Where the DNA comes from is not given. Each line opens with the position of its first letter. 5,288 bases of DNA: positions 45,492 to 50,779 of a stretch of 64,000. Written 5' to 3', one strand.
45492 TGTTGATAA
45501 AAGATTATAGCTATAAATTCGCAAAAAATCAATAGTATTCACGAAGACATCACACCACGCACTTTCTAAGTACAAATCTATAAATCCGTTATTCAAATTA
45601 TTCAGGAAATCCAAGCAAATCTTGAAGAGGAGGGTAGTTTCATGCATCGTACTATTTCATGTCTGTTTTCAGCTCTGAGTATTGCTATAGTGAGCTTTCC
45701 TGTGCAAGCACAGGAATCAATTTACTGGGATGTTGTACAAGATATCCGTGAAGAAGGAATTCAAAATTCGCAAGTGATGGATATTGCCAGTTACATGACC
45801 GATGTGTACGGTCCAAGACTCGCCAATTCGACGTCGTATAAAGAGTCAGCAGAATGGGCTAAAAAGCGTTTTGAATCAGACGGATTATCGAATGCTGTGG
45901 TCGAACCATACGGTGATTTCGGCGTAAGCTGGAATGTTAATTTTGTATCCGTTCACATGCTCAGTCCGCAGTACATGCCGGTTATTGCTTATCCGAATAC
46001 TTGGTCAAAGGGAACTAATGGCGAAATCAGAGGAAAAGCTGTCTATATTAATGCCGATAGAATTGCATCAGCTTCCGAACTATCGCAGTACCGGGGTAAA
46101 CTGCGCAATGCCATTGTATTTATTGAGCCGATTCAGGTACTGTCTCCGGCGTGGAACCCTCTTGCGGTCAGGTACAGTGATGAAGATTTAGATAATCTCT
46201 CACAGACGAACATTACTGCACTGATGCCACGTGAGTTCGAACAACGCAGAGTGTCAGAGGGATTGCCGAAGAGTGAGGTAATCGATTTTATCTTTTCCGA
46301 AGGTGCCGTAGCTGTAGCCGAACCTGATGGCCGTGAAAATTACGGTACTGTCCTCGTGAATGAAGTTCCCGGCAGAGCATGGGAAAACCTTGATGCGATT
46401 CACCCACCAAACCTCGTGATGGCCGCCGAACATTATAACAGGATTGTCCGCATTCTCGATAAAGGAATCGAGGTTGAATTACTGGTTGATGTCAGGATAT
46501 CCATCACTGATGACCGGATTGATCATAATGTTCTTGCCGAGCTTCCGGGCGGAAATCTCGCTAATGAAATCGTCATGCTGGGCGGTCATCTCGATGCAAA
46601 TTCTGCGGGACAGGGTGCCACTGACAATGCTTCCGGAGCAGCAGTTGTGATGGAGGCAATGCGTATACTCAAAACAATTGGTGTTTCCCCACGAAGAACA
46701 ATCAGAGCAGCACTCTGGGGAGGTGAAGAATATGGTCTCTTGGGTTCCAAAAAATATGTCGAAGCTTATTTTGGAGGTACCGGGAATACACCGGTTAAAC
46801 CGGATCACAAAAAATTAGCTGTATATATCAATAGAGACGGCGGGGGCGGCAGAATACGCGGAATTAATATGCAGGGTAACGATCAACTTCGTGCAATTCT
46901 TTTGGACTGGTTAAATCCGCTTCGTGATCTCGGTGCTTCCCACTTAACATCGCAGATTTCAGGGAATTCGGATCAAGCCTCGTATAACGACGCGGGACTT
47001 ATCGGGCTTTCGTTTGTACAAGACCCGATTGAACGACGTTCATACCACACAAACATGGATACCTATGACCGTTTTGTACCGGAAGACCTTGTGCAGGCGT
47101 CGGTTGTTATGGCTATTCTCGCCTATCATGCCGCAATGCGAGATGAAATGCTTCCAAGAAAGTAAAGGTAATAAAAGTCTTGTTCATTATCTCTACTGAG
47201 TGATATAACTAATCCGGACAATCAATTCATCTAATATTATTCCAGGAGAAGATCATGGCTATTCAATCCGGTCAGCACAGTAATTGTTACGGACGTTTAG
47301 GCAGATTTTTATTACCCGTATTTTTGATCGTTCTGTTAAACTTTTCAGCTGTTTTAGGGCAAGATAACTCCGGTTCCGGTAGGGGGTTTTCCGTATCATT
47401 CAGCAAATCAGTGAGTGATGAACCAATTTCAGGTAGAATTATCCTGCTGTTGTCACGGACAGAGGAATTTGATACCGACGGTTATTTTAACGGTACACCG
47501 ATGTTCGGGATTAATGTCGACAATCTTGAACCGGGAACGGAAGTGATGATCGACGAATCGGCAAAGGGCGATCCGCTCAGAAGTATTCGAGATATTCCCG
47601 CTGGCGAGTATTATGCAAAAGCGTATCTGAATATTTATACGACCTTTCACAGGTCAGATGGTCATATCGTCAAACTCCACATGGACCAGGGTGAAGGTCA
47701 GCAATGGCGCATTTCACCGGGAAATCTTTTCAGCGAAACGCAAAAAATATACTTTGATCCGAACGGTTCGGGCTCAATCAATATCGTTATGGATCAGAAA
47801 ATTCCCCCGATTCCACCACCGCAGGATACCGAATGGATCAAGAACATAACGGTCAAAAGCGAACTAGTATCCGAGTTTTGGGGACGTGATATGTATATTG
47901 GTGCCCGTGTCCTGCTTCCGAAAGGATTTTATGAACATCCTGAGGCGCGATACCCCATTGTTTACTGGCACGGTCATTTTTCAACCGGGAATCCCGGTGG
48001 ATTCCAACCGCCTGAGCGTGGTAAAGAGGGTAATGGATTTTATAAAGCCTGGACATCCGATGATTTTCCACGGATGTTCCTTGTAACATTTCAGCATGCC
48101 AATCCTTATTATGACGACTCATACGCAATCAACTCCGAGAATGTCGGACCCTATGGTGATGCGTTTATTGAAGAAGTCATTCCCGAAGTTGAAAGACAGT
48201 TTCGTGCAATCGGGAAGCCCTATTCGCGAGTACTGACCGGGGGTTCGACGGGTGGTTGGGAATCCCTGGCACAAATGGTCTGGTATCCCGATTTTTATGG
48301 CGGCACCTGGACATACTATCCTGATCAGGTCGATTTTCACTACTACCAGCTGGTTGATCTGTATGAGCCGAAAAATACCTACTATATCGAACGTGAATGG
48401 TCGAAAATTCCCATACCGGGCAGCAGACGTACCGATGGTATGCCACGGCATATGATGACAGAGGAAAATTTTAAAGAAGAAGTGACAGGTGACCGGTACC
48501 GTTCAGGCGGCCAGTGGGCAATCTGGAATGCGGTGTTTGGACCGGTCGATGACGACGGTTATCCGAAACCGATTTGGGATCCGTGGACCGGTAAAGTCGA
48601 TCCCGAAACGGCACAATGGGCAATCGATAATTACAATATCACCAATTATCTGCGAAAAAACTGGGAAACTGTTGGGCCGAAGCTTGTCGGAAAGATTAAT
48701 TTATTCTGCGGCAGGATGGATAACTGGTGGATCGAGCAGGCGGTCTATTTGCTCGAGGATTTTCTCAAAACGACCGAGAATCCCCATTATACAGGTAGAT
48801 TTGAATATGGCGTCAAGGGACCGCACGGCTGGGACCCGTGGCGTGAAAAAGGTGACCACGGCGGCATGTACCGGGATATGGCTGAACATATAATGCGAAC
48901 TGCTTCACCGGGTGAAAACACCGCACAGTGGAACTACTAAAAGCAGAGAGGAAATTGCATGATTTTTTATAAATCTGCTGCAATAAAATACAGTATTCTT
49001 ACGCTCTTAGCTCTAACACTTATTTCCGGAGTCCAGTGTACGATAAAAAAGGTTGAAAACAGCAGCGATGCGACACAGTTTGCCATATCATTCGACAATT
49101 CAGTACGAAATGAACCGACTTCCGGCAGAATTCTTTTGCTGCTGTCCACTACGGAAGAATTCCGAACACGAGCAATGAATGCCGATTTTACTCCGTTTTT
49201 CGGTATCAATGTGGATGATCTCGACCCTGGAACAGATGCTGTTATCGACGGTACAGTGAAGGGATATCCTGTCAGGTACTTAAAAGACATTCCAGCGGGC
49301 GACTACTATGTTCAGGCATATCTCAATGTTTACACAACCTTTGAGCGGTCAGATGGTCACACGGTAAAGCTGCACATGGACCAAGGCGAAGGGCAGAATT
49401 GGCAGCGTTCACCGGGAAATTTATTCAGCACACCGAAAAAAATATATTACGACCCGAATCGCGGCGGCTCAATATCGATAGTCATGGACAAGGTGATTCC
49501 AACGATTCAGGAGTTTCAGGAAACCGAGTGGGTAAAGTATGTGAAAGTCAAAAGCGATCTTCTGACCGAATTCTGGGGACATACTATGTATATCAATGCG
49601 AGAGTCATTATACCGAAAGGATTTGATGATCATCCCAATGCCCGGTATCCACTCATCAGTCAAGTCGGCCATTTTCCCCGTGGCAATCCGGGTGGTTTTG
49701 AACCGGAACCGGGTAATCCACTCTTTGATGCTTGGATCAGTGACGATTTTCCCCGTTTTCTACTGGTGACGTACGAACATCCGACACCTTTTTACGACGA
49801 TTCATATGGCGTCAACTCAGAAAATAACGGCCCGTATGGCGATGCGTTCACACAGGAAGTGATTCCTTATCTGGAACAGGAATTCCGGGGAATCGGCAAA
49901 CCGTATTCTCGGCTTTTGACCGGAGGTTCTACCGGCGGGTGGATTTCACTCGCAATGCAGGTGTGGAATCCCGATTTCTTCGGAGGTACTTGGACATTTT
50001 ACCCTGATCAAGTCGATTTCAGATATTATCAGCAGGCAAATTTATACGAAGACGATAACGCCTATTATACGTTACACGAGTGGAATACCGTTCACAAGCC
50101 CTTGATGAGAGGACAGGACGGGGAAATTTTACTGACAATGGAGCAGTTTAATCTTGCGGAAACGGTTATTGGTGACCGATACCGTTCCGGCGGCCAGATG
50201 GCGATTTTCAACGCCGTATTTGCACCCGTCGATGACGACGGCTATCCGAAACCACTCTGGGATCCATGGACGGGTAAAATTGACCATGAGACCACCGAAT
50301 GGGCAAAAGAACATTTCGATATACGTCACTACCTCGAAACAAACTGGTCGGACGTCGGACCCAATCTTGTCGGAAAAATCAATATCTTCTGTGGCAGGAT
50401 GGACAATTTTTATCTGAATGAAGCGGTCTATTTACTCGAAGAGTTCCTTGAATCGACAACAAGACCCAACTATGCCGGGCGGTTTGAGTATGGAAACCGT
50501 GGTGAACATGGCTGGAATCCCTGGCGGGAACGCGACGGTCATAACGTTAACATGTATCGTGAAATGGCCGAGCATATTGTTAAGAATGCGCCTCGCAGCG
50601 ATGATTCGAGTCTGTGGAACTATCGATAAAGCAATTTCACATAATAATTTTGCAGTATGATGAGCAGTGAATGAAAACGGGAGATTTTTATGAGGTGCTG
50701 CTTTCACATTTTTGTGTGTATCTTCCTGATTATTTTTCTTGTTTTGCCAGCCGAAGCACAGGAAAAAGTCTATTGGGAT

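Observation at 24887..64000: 39-kb uninterrupted array of exported peptidase-like genes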

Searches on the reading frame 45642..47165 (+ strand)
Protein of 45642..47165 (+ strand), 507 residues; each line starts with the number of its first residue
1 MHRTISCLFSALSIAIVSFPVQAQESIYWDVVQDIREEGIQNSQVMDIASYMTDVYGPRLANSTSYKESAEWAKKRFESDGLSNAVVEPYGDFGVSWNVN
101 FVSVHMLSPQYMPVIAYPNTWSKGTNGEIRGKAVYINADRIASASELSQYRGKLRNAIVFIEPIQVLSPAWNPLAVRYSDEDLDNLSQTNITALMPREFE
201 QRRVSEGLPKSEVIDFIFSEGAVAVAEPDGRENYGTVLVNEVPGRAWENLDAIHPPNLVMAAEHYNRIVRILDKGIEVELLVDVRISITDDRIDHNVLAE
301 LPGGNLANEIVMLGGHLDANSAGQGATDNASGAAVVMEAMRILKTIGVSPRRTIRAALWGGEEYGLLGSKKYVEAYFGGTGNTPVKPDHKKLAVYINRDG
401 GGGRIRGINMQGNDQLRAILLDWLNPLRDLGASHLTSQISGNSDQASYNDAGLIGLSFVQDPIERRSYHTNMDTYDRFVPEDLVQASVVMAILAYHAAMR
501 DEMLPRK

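Call 4: search_protein_families(library=pfam, proteins=[window:45642-47165:+])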
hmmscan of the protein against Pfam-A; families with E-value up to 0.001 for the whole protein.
window:45642-47165:+ (507 aa): 2 families
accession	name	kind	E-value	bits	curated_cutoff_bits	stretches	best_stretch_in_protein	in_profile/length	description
PF04389.22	Peptidase_M28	-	6.1e-33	114.6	21.3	1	296-487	1-186/193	Peptidase family M28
PF01546.33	Peptidase_M20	-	7.2e-06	26.5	24.6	1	323-378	30-82/206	Peptidase family M20/M25/M40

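Call 20: search_protein_families(library=ncbifam, proteins=[window:45642-47165:+], max_evalue=0.01)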
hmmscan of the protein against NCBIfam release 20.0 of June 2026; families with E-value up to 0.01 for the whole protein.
window:45642-47165:+ (507 aa): 11 families
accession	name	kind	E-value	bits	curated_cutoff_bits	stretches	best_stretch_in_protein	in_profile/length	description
NF045908.1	AminopepLapALeg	equivalog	2e-08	33.5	600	1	307-376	203-273/396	aminopeptidase LapA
TIGR01879.1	hydantase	subfamily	2.4e-06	26.7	204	1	286-373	46-136/401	hydantoinase/carbamoylase family amidase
NF006771.0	PRK09290.1-5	subfamily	9.8e-06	24.3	399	1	286-371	52-140/413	allantoate amidohydrolase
NF009527.0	PRK12891.1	subfamily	8.7e-05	21.7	461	1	287-364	58-133/426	Zn-dependent hydrolase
TIGR01910.1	DapE-ArgE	subfamily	0.00035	19.9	217.6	1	323-374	100-151/373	ArgE/DapE family deacylase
NF006769.0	PRK09290.1-3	subfamily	0.00035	19.4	452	1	291-363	63-133/417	allantoate amidohydrolase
NF006596.0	PRK09133.1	subfamily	0.00093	17.8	349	1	323-372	137-187/474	hypothetical protein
NF006768.0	PRK09290.1-1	equivalog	0.0011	18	532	1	295-360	60-124/411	allantoate deiminase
NF009528.0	PRK12893.1-1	subfamily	0.0016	17.4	570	1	291-394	66-162/420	Zn-dependent hydrolase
TIGR01883.1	PepT-like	hypoth_equivalog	0.0024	17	274.25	0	320-372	92-143/361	peptidase T-like protein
NF058540.1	Ncarbamyl_ErtE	equivalog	0.0048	15.5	520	0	295-356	63-123/418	N-carbamyl-l-glutamate amidohydrolase ErtE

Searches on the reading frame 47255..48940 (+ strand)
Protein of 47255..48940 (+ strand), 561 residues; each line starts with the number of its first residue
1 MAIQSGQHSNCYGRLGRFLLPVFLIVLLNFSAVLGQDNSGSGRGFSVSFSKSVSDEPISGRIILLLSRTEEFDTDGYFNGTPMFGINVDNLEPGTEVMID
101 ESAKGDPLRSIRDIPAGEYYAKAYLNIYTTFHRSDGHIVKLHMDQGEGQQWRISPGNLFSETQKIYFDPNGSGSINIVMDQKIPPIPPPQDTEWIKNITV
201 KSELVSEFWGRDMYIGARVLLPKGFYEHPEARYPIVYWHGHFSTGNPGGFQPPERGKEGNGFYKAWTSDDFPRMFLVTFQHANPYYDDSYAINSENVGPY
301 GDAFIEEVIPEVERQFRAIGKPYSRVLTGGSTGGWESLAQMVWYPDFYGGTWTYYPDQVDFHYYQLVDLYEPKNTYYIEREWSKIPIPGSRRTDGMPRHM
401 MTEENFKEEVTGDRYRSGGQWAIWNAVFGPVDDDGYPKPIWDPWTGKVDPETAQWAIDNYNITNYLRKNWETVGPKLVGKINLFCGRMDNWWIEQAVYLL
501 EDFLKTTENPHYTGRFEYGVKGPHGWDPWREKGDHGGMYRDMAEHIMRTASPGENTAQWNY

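Call 4: search_protein_families(library=pfam, proteins=[window:47255-48940:+])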
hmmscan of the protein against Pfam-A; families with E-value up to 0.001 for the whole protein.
window:47255-48940:+ (561 aa): 1 family
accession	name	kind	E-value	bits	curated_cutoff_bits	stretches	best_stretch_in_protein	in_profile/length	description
PF00756.26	Esterase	-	6.9e-06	26.4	22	1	215-349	8-141/251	Putative esterase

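Call 20: search_protein_families(library=ncbifam, proteins=[window:47255-48940:+], max_evalue=0.01)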
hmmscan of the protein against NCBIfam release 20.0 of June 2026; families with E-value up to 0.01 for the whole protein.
window:47255-48940:+ (561 aa): 0 families

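Call 21: search_solved_structures(query=window:47255-48940:+, max_evalue=1)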
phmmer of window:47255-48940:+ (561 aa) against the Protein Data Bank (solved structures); distinct sequences matched with E-value up to 1: 5.
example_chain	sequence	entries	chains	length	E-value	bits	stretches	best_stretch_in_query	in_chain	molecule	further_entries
8z91_A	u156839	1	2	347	0.0002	23.3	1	218-355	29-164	Esterase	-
5vol_A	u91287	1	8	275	0.00039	22.4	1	218-336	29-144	Putative esterase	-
7xrt_A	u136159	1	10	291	0.0074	18.1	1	219-348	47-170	Ferulic acid esterase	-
7xrv_A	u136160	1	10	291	0.019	16.8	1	219-348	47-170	Ferulic acid esterase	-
7b5v_A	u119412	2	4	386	0.19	13.5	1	219-338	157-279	Carbohydrate Esterase family 1 protein with an N-terminal carbohydrate binding module fami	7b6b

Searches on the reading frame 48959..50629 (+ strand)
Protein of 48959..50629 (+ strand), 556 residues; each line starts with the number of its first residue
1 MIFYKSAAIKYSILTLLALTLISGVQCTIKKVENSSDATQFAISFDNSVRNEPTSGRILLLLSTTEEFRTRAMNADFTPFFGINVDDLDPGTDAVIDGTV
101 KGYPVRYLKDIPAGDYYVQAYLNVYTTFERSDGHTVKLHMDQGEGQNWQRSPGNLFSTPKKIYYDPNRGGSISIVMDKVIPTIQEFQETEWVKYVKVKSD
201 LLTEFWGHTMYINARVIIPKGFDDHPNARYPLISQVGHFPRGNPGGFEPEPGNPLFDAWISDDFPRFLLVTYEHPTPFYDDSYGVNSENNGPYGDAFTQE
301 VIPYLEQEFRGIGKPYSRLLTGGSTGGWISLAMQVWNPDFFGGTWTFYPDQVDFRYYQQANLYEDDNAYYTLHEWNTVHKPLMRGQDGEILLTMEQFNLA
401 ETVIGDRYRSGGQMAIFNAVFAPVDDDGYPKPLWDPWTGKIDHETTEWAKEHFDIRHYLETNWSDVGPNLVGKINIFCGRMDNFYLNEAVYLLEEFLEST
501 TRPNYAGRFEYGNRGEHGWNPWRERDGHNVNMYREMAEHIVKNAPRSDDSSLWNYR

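Call 4: search_protein_families(library=pfam, proteins=[window:48959-50629:+])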
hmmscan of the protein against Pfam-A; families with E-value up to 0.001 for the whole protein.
window:48959-50629:+ (556 aa): 1 family
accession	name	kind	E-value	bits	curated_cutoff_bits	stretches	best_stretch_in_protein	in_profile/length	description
PF00756.26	Esterase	-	8.8e-05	22.8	22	1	287-343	88-142/251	Putative esterase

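Call 20: search_protein_families(library=ncbifam, proteins=[window:48959-50629:+], max_evalue=0.01)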
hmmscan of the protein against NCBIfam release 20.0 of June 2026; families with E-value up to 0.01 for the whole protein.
window:48959-50629:+ (556 aa): 1 family
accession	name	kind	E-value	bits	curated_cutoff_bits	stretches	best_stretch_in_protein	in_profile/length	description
NF058612.1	GTNG0744Estse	equivalog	0.0054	16.7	450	1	282-343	87-148/242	GTNG_0744 family esterase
